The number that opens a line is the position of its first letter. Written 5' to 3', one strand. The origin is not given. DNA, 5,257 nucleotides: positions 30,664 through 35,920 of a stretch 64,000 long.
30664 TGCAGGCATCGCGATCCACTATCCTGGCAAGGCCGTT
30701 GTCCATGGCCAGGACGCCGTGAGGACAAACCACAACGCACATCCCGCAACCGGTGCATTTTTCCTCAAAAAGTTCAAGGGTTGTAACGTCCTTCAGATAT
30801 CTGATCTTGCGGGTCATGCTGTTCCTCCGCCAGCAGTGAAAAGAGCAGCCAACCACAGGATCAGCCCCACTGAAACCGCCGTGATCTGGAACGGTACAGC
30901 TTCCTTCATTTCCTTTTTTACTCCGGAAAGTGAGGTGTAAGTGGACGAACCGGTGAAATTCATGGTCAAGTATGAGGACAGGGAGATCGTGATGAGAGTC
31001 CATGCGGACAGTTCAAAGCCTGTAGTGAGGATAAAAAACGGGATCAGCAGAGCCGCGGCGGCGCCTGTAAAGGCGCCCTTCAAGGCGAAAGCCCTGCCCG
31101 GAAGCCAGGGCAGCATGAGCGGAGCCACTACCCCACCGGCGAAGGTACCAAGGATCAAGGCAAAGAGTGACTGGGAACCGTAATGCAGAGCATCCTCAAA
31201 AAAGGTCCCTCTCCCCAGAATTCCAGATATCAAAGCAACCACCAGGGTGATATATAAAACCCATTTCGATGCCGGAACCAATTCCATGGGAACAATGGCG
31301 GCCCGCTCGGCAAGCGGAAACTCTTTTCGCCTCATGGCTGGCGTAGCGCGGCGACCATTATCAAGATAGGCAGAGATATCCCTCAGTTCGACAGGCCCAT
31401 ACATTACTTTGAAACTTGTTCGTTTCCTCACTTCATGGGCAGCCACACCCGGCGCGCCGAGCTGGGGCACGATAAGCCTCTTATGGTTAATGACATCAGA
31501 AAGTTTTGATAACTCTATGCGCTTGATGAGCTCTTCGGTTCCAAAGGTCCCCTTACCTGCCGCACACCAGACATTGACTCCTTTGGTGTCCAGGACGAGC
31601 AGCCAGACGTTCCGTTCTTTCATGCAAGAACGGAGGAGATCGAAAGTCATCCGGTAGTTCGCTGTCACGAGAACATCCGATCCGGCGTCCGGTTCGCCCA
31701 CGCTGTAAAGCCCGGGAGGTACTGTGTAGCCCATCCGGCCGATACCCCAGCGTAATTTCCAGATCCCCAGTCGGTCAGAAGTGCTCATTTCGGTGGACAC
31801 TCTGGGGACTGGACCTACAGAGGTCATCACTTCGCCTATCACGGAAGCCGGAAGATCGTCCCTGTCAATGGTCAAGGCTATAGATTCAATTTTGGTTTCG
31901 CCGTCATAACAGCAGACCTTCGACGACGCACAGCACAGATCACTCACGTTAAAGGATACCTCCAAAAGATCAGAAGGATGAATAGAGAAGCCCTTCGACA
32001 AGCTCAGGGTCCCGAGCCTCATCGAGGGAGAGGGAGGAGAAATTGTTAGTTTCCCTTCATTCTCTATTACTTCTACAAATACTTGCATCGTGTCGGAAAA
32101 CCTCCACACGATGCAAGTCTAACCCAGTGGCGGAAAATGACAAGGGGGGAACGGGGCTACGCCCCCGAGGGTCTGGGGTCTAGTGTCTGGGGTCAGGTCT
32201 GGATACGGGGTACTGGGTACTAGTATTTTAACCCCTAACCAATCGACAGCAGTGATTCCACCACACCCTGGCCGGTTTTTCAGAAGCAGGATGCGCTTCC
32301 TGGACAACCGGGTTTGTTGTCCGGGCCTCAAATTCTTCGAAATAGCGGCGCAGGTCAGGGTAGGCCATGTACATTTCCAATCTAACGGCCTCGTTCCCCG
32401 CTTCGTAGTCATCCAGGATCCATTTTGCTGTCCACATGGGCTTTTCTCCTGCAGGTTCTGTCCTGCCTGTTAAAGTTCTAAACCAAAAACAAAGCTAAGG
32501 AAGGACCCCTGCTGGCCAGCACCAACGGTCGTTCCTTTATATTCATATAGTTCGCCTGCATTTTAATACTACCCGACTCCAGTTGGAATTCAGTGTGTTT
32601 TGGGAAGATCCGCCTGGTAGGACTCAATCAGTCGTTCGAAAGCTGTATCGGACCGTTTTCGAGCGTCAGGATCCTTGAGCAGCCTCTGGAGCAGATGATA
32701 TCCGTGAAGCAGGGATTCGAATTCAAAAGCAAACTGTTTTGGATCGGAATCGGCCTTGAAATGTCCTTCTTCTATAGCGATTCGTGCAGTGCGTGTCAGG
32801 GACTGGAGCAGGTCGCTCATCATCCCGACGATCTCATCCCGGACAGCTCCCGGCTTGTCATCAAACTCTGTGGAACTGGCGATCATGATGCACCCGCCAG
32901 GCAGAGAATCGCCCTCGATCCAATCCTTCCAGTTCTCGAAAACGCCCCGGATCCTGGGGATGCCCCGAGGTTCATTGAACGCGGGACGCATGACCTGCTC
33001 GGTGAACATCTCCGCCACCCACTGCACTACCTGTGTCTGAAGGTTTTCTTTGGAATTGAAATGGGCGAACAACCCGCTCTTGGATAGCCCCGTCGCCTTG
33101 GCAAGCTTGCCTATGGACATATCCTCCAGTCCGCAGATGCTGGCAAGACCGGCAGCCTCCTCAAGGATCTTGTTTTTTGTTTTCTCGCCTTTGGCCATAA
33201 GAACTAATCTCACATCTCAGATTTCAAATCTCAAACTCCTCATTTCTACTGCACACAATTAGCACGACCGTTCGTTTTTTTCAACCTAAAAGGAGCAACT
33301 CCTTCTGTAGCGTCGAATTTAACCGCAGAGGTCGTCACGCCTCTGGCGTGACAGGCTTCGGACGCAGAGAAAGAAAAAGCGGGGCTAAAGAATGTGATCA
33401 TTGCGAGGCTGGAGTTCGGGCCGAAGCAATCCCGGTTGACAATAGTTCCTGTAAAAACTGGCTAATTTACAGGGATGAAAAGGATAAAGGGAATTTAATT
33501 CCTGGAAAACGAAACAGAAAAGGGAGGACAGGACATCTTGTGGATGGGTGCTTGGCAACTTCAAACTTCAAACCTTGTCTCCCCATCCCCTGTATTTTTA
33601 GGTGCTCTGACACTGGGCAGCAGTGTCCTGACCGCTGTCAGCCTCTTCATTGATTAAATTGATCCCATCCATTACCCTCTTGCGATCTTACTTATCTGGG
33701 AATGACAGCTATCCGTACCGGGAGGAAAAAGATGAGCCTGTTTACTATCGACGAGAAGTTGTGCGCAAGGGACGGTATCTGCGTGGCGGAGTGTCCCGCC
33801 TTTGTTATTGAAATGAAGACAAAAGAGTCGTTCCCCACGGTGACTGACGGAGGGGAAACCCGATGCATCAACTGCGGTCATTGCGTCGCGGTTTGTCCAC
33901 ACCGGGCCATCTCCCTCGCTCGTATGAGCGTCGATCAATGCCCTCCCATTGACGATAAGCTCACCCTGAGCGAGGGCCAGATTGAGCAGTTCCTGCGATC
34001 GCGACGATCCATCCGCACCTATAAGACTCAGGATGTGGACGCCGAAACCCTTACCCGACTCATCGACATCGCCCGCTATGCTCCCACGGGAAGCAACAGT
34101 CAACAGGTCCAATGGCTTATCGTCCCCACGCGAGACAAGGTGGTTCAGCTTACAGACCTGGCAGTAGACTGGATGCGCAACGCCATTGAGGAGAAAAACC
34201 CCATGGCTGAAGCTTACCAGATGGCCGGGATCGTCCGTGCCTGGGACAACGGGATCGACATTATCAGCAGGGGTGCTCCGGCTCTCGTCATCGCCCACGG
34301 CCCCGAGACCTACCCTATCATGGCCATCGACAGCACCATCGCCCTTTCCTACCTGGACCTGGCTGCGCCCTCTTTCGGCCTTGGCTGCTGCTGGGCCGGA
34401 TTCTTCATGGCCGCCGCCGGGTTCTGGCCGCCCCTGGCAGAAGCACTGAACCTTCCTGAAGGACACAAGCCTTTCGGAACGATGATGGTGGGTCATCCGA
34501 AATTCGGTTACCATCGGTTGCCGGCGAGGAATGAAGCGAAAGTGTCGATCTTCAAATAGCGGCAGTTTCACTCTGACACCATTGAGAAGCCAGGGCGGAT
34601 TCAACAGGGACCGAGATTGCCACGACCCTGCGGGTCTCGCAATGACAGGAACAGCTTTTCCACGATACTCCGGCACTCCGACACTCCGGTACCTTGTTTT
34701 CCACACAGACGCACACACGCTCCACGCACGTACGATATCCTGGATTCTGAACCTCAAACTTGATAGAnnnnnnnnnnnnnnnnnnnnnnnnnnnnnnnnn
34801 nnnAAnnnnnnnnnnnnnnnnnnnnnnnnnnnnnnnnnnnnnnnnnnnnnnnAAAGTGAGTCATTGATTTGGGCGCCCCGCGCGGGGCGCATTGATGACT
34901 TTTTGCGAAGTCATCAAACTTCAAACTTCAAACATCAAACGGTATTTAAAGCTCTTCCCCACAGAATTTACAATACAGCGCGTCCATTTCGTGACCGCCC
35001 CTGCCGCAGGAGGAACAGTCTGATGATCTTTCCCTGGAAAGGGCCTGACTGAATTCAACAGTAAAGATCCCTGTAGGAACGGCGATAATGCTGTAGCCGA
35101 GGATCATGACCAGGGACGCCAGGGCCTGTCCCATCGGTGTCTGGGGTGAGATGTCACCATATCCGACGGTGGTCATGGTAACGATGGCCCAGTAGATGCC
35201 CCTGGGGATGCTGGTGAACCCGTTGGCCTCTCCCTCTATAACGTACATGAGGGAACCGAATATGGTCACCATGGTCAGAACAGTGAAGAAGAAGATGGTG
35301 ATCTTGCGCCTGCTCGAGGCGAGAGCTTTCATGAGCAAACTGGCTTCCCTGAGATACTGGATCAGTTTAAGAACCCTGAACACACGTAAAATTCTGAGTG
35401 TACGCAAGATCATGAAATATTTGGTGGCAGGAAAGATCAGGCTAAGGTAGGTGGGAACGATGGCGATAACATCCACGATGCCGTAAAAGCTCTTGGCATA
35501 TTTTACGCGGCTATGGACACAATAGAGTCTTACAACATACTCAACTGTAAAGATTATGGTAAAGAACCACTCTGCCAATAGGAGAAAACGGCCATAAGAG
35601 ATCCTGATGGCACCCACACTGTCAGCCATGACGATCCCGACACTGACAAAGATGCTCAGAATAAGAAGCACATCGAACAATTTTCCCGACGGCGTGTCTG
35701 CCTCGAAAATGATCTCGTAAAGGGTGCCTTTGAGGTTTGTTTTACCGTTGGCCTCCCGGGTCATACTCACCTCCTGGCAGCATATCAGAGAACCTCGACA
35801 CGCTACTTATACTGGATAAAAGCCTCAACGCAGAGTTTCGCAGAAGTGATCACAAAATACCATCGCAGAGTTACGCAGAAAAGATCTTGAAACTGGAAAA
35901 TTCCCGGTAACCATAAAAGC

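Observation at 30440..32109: hgcA-hgcB mercury-methylation gene pair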

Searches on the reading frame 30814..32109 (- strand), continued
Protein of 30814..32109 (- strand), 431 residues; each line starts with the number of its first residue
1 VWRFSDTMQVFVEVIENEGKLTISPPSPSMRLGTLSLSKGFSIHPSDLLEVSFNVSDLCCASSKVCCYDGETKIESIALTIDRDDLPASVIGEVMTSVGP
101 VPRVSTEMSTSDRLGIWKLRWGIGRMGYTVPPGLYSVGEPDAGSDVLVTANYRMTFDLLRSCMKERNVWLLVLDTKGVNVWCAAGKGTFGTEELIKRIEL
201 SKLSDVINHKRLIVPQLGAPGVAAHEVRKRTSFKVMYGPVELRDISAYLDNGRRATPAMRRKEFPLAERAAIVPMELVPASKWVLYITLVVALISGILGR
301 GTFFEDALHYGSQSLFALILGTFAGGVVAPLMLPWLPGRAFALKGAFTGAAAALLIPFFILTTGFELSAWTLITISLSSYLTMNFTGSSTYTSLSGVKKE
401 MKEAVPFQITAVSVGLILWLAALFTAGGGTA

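Call 47: predict_structure(alignment_id=A3)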
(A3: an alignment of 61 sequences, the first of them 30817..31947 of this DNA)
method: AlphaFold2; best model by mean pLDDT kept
length: 377 residues; sequences in the alignment: 61
mean_pLDDT: 84.7   pTM: 0.78
mean pLDDT of the five models: 84.7, 84.5, 84.3, 84.2, 81.2
residues with pLDDT >= 90: 219; 70-90: 101; 50-70: 21; < 50: 36
segments of 3 or more residues with pLDDT < 50: 1-25, 127-131, 373-377
pLDDT, mean of each block of 10 residues (from residue 1): 38 36 54 92 95 92 85 88 97 92 93 95 58 75 95 95 81 95 90 95 85 85 90 97 91 94 97 92 89 97 85 95 94 59 83 97 92 45
secondary structure, 60 per line:
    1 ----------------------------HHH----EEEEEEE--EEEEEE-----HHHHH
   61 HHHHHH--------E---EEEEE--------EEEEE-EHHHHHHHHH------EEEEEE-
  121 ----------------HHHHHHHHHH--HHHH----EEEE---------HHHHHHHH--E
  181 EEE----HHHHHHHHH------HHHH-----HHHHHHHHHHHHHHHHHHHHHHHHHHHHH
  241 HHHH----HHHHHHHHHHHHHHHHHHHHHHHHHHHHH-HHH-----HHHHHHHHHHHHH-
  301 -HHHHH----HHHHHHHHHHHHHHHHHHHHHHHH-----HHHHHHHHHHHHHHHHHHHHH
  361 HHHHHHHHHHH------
elements in order: E36-42 E45-50 H56-66 E79-83 E92-96 H99-107 E114-119 H137-146 H149-152 E157-160 H170-177 E180-183 H188-196 H203-206 H212-244 H249-277 H287-299 H302-306 H311-334 H340-371

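Call 51: fold_search(model_id=the predicted structure, library=pdb)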
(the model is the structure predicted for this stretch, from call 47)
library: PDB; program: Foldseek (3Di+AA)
matches with E <= 10: 395; with E <= 0.001: 6
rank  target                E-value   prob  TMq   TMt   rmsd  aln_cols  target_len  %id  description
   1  9a0b_A                2.6e-20  1.00  0.55  0.61   6.5       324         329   44  Structure determination of the HgcAB complex using metagenome sequence data, coevolution analysis, and ab initio struc (released 2020-06-12)
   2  2ycl_A                1.6e-05  1.00  0.31  0.26   4.5       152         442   23  complete structure of the corrinoid,iron-sulfur protein including the N-terminal domain with a 4Fe-4S cluster (released 2011-06-08)
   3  4c1n_G                1.9e-05  1.00  0.29  0.25   8.6       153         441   22  Corrinoid protein reactivation complex with activator (released 2014-08-13)
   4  2h9a_A                2.7e-05  1.00  0.30  0.30   4.2       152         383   22  Corrinoid Iron-Sulfur Protein (released 2006-09-26)
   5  9fzy_F                1.2e-04  1.00  0.30  0.26   5.1       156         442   22  Structure of carbon monoxide dehydrogenase/acetyl-CoA synthase (CODH/ACS) in complex with corrinoid iron-sulfur protei (released 2025-02-05)
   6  4djd_C                4.3e-04  1.00  0.28  0.24   3.1       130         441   24  Crystal structure of folate-free corrinoid iron-sulfur protein (CFeSP) in complex with its methyltransferase (MeTr) (released 2012-03-14)
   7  6e6t_A                3.9e-01  0.13  0.16  0.21  14.7       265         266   14  Dieckmann cyclase, NcmC, bound to cerulenin (released 2019-07-31)
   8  6wyn                  6.0e-01  0.12  0.18  0.22  13.7       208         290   13  Transition metal inhibition and structural refinement of the M. tuberculosis esterase, Rv0045c (released 2021-05-19)
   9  1gu9_A                7.0e-01  0.08  0.11  0.19  15.5       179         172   12  Crystal Structure of Mycobacterium tuberculosis Alkylperoxidase AhpD (released 2002-02-14)
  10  1lw1_A                7.4e-01  0.12  0.13  0.24  16.5       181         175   11  Crystal Structure Of Mycobacterium Tuberculosis Alkylperoxidase Ahpd H137F mutant (released 2002-07-17)
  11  9p82_R                7.4e-01  0.12  0.14  0.17  17.6       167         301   14  NTSR1-Gi-NTS(8-13) GTP-Bound Complex in the Canonical, AHD Closed State (C-Closed-GTP) (released 2026-03-25)
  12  5ul3                  7.4e-01  0.05  0.15  0.09  23.1       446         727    8  Structure of Cobalamin-dependent S-adenosylmethionine radical enzyme OxsB with aqua-cobalamin bound (released 2017-04-19)
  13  4z2c_D                8.7e-01  0.15  0.14  0.25  10.5       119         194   13  Quinolone(Moxifloxacin)-DNA cleavage complex of gyrase from S. pneumoniae (released 2016-09-14)
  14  6wym                  8.7e-01  0.12  0.19  0.23  14.2       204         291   12  Transition metal inhibition and structural refinement of the M. tuberculosis esterase, Rv0045c (released 2021-05-19)
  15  2ht3_B                9.2e-01  0.05  0.13  0.12  18.7       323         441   14  Structure of the Escherichia coli ClC chloride channel Y445L mutant and Fab complex (released 2006-09-19)
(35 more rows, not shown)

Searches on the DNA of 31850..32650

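Call 30: search_rna_families(source=window, start=31850, end=32650, threshold=evalue, max_evalue=10)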
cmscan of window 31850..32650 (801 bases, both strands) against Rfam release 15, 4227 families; matches with E-value up to 10: 0.
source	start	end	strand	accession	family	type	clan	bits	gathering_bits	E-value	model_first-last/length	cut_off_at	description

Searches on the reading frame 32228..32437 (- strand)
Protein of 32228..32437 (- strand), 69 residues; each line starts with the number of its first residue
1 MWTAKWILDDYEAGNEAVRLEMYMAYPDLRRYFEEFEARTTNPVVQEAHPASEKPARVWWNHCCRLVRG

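Call 52: find_related_loci(query=A5, collection=metagenome_contigs, flank=3500)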
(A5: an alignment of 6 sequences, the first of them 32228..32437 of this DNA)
Query A5 (69 aa) in metagenome_contigs; peptide patterns used: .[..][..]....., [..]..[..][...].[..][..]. (x = any residue, [..] = any of these).
68 stretches matched a pattern; 18 encode a relative of the query (tblastn E <= 1e-3); 18 distinct loci.
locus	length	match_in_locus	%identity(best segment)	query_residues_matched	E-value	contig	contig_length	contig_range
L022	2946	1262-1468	61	1-69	2e-25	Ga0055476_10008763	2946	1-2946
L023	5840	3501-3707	59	1-69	4e-25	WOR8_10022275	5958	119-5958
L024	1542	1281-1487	61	1-69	4e-25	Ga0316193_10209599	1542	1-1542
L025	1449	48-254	61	1-69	7e-25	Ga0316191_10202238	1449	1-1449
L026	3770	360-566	58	1-69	3e-23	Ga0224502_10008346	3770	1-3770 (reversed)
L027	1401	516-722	54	1-69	5e-23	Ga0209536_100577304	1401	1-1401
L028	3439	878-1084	59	1-69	1e-22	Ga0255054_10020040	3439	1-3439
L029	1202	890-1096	59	1-69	4e-22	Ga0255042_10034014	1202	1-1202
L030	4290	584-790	51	1-69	1e-20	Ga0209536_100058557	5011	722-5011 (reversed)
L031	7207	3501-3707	54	1-69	5e-20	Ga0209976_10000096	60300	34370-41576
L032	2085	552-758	54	1-69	1e-19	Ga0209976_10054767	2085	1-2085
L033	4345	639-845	52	1-69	1e-19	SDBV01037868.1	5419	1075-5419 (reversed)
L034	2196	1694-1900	54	1-69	1e-19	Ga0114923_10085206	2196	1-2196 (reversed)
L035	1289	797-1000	47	1-68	6e-17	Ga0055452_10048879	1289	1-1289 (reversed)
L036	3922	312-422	54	4-40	8e-8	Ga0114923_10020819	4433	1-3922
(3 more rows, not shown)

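Call 54: search_protein_families(library=pfam, proteins=[window:32228-32437:-], max_evalue=10)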
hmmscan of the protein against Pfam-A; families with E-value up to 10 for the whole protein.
window:32228-32437:- (69 aa): 0 families

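Call 55: search_protein_families(library=ncbifam, proteins=[window:32228-32437:-], max_evalue=10)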
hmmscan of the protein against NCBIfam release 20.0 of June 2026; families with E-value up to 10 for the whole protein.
window:32228-32437:- (69 aa): 0 families

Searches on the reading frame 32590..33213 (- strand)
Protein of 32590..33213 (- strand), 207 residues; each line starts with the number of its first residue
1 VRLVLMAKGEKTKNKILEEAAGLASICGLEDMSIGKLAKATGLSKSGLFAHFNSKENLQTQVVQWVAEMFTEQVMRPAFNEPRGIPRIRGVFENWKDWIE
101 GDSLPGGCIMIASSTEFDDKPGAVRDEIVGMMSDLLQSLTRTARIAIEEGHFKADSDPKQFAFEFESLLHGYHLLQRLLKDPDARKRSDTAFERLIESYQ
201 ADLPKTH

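Call 3: search_protein_families(library=ncbifam, proteins=[window:32590-33213:-], max_evalue=0.01)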
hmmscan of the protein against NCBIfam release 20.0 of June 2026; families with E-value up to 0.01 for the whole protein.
window:32590-33213:- (207 aa): 14 families
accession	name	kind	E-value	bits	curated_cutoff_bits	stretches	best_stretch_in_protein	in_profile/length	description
NF041196.1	ScbR_bind_reg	equivalog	5.4e-12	46.3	150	1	9-189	4-179/191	ScbR family autoregulator-binding transcription factor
NF058643.1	TranRegCurRPseudo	equivalog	1.3e-05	25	300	1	10-188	6-184/193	TetR family transcriptional repressor CurR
NF050111.1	TransRegSACE7040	equivalog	1.4e-05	25.1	250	1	13-71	3-61/186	SACE_7040 family transcriptional regulator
NF051457.1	acryl_TF_AcuR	equivalog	3.2e-05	23.3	247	1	10-166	16-173/204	acrylate utilization transcriptional regulator AcuR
NF053731.1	TransRegFasRMycb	equivalog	7e-05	22.7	330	1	13-103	13-103/199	HTH-type transcriptional activator FasR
TIGR03613.1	RutR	equivalog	0.00012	22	368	1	9-70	6-67/202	pyrimidine utilization regulatory protein R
NF007949.0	PRK10668.1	equivalog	0.00021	20.8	271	1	8-65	8-65/216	multidrug efflux transporter transcriptional repressor AcrR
NF051852.1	efflux_TF_MtrR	exception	0.00036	20.4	280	1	8-82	7-81/205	multidrug efflux system transcriptional repressor MtrR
NF007015.0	PRK09480.1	equivalog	0.00083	19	120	1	11-91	10-90/197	nucleoid occlusion factor SlmA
NF053516.1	TranRepPrsAVib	equivalog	0.001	18.9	300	1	6-74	1-69/208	TetR family transcriptional repressor PsrA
NF011584.0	PRK15008.1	equivalog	0.0015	18.4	230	1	12-70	19-77/212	HTH-type transcriptional regulator RutR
TIGR03968.1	mycofact_TetR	equivalog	0.0036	16.9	224.9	1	11-58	9-56/190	mycofactocin system transcriptional regulator MftR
NF011572.0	PRK14996.1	equivalog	0.0068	16.3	144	0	10-65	7-62/192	TetR family transcriptional regulator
NF010319.1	PRK13756.1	equivalog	0.0068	16.3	265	0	12-62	3-53/199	tetracycline resistance transcriptional repressor TetR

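Call 4: search_protein_families(library=pfam, proteins=[window:32590-33213:-], max_evalue=0.01)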
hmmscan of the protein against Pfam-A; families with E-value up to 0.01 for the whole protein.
window:32590-33213:- (207 aa): 2 families
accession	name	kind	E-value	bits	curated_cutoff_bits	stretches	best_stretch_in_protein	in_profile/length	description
PF16925.10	TetR_C_13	-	6.4e-31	107.4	27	1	84-191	1-108/109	Tetracyclin repressor-like, C-terminal domain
PF00440.29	TetR_N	-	3.3e-07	30.4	24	1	16-58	1-43/47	Bacterial regulatory proteins, tetR family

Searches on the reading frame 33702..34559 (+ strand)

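Call 3: search_protein_families(library=ncbifam, proteins=[window:33702-34559:+], max_evalue=0.01)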
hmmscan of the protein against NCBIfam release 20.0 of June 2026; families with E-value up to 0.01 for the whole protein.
window:33702-34559:+ (285 aa): 75 families (the best 25 are shown)
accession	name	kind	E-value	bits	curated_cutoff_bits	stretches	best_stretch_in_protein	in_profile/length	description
TIGR02476.1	BluB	equivalog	2.2e-11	43.5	150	1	93-267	8-181/205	5,6-dimethylbenzimidazole synthase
NF009810.0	PRK13294.1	equivalog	6.6e-09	35.1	304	1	95-281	255-445/449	coenzyme F420-0:L-glutamate ligase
TIGR03553.1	F420_FbiB_CTERM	equivalog_domain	1.5e-08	34.6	249.55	1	98-271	3-180/194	F420 biosynthesis protein FbiB, C-terminal domain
NF043039.1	HgcAB_like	equivalog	1.1e-07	31.7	285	1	9-71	290-350/350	HgcAB-like fusion protein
NF038196.1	ferrodoxin_EFR1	subfamily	2.6e-07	30.9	75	1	9-75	175-234/242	EFR1 family ferrodoxin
NF003768.0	PRK05365.1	equivalog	2.6e-07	30.3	152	1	86-153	6-73/200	malonic semialdehyde reductase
NF006076.0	PRK08222.1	equivalog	3.7e-07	30.1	270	1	18-76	37-96/181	hydrogenase 4 subunit H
NF008033.1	PRK10765.1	equivalog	7.2e-07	28.9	223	1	96-153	6-63/240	oxygen-insensitive NADPH nitroreductase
NF005503.0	PRK07118.1-2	equivalog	7.2e-07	28.7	252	1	12-78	160-239/292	RnfABCDGE type electron transport complex subunit B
NF058577.1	FdxA_fam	equivalog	9.9e-07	28.9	65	1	54-72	8-26/52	4Fe-4S ferredoxin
TIGR01971.1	NuoI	subfamily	1.5e-06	27.8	113.05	1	51-74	40-63/121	NADH-quinone oxidoreductase, chain I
TIGR02179.1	PorD_KorD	subfamily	2.2e-06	27.7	60.05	0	52-74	24-46/78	2-oxoacid:acceptor oxidoreductase, delta subunit, pyruvate/2-ketoisovalerate family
TIGR04395.1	cutC_activ_rSAM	equivalog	4.3e-06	26.2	360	1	14-73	49-106/309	choline TMA-lyase-activating enzyme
NF042909.1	FMH_DH_FwdF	exception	4.4e-06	26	375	1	15-78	253-319/336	tungsten-dependent formylmethanofuran dehydrogenase subunit FwdF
NF045874.1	Vhu_polyferre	exception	8e-06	24.8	600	1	8-95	185-268/381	F420-non-reducing hydrogenase associated-polyferredoxin VhuB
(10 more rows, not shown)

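Call 4: search_protein_families(library=pfam, proteins=[window:33702-34559:+], max_evalue=0.01)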
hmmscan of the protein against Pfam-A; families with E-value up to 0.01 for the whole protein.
window:33702-34559:+ (285 aa): 11 families
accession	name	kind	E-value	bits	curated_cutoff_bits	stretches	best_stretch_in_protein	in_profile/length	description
PF00881.29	Nitroreductase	-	1e-29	104.3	23.5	1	98-265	1-167/167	Nitroreductase family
PF00037.32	Fer4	-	9.8e-10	38.3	21.1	2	52-71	5-24/24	4Fe-4S binding domain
PF12837.12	Fer4_6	-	6.7e-09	35.7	25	1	53-70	7-24/24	4Fe-4S binding domain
PF13187.11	Fer4_9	-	3.9e-08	33.6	27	1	21-70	2-52/52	4Fe-4S dicluster domain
PF13237.11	Fer4_10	-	5.9e-08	33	25.5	2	16-66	4-53/53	4Fe-4S dicluster domain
PF12838.12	Fer4_7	-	2.6e-07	31.4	27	1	25-69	6-52/52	4Fe-4S dicluster domain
PF13484.11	Fer4_16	-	3.4e-07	31.4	30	1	54-101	1-48/66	4Fe-4S double cluster binding domain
PF14697.11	Fer4_21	-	4.5e-06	27.1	35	2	15-71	2-58/59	4Fe-4S dicluster domain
PF25160.1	LdpA_Fe-S-bd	-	7.3e-05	22.9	27.6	1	27-72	9-45/49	LdpA Fe-S cluster-binding domain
PF12797.12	Fer4_2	-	0.00049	20.3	24.5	1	54-66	9-21/22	4Fe-4S binding domain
PF14512.11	TM1586_NiRdase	-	0.0024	18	27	0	115-138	158-181/215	Putative TM nitroreductase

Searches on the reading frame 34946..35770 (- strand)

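Call 15: search_protein_families(library=pfam, proteins=[window:34946-35770:-], max_evalue=0.0001)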
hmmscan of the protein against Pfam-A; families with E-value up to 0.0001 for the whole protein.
window:34946-35770:- (274 aa): 2 families
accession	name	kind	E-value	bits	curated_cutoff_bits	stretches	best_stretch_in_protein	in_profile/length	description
PF00520.37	Ion_trans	-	1.7e-34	119.5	25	1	30-246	2-239/241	Ion transport protein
PF07885.22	Ion_trans_2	-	1.8e-14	53.8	22.5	1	164-237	2-74/79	Ion channel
